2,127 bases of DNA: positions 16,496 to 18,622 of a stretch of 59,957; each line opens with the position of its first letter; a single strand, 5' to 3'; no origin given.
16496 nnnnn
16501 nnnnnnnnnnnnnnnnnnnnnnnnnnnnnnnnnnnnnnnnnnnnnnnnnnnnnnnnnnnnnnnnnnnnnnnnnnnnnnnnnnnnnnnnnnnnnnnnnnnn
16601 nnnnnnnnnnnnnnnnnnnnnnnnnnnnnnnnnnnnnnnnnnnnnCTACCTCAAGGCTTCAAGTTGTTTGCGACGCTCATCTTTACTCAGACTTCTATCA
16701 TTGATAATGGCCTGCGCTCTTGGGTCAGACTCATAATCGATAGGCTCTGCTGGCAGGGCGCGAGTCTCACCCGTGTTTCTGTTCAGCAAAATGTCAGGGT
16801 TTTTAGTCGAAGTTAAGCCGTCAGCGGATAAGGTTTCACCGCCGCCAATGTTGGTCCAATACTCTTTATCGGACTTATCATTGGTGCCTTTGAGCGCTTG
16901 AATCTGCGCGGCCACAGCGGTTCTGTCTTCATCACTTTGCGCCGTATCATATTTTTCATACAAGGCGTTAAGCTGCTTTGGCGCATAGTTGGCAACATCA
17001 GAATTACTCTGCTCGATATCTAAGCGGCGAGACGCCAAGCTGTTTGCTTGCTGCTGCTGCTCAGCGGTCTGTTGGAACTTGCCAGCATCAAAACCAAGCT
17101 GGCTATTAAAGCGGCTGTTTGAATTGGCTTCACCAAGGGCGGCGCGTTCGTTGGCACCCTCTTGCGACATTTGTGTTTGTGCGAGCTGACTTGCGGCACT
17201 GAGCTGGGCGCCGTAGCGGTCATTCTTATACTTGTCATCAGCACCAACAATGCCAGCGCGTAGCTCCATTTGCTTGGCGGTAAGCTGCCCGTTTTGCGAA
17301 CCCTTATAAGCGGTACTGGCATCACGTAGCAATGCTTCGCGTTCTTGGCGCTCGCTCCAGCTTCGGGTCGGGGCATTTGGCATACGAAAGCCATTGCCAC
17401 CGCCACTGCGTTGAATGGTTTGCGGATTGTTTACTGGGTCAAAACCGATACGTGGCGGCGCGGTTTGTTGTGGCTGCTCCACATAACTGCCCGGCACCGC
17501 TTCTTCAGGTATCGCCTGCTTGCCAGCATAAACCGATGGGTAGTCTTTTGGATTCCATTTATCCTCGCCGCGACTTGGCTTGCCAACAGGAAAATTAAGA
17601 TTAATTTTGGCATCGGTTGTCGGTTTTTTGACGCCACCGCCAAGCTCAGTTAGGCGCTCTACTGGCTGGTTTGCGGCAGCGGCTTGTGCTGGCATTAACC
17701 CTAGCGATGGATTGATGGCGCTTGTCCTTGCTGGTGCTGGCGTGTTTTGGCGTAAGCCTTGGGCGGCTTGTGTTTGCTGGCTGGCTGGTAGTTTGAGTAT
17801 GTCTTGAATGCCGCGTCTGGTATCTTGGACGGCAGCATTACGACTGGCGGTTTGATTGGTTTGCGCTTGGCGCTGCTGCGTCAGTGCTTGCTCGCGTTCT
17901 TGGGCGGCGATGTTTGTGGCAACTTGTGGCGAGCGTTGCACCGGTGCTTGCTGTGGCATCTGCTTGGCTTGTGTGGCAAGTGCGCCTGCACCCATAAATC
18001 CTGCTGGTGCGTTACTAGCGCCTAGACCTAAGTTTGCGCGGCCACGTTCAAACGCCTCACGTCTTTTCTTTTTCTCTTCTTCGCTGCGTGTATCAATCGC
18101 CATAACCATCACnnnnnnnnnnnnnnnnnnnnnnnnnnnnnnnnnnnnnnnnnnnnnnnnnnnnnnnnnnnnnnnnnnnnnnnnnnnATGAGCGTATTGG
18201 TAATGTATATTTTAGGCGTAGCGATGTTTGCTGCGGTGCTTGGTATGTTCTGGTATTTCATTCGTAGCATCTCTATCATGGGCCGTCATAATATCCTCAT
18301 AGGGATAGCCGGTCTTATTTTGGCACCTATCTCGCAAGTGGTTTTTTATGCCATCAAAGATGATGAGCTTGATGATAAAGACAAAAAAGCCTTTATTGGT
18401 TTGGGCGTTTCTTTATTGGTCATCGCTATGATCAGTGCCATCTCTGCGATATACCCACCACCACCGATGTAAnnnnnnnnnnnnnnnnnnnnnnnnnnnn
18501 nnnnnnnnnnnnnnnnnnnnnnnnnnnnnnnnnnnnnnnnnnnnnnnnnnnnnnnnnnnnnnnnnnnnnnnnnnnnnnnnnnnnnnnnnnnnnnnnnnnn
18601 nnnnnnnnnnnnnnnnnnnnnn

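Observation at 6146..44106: Invariant 16-nt element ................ at the head of each of four late transcription units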

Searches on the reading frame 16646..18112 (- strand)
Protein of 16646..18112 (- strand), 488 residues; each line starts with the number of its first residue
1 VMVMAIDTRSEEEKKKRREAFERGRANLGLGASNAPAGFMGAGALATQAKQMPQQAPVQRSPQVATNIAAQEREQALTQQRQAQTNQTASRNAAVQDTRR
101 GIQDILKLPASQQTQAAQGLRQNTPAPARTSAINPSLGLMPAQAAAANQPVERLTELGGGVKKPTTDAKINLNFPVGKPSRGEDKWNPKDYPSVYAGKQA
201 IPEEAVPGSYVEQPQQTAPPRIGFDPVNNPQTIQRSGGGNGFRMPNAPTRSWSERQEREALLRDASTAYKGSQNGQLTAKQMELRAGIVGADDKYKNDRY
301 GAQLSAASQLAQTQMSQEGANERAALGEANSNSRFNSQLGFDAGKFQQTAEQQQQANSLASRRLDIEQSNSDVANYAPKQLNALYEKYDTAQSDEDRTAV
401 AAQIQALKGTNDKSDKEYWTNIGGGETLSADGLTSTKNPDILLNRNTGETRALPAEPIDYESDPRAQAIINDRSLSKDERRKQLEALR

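Call 22: search_protein_families(library=pfam, max_evalue=0.01, proteins=[window:16646-18112:-])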
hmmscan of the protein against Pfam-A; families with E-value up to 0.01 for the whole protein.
window:16646-18112:- (488 aa): 0 families

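Call 79: search_protein_families(library=phrogs, max_evalue=0.00001, proteins=[window:16646-18112:-])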
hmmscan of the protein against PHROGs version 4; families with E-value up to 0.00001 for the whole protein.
window:16646-18112:- (488 aa): 2 families
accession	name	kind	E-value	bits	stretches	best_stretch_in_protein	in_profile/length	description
phrog_11341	-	unknown function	2.2e-13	50.9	1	226-447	429-639/678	-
phrog_25691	-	unknown function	1.3e-06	29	1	257-417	159-320/398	-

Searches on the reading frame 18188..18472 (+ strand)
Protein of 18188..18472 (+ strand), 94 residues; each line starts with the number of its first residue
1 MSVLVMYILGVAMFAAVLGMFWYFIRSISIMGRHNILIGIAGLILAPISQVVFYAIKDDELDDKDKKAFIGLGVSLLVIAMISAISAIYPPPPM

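Call 22: search_protein_families(library=pfam, max_evalue=0.01, proteins=[window:18188-18472:+])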
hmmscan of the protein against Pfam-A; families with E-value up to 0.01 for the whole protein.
window:18188-18472:+ (94 aa): 1 family
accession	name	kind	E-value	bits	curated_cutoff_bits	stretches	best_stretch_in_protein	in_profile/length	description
PF10754.15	DUF2569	-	0.0029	18.5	26.5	1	3-80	53-126/143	Protein of unknown function (DUF2569)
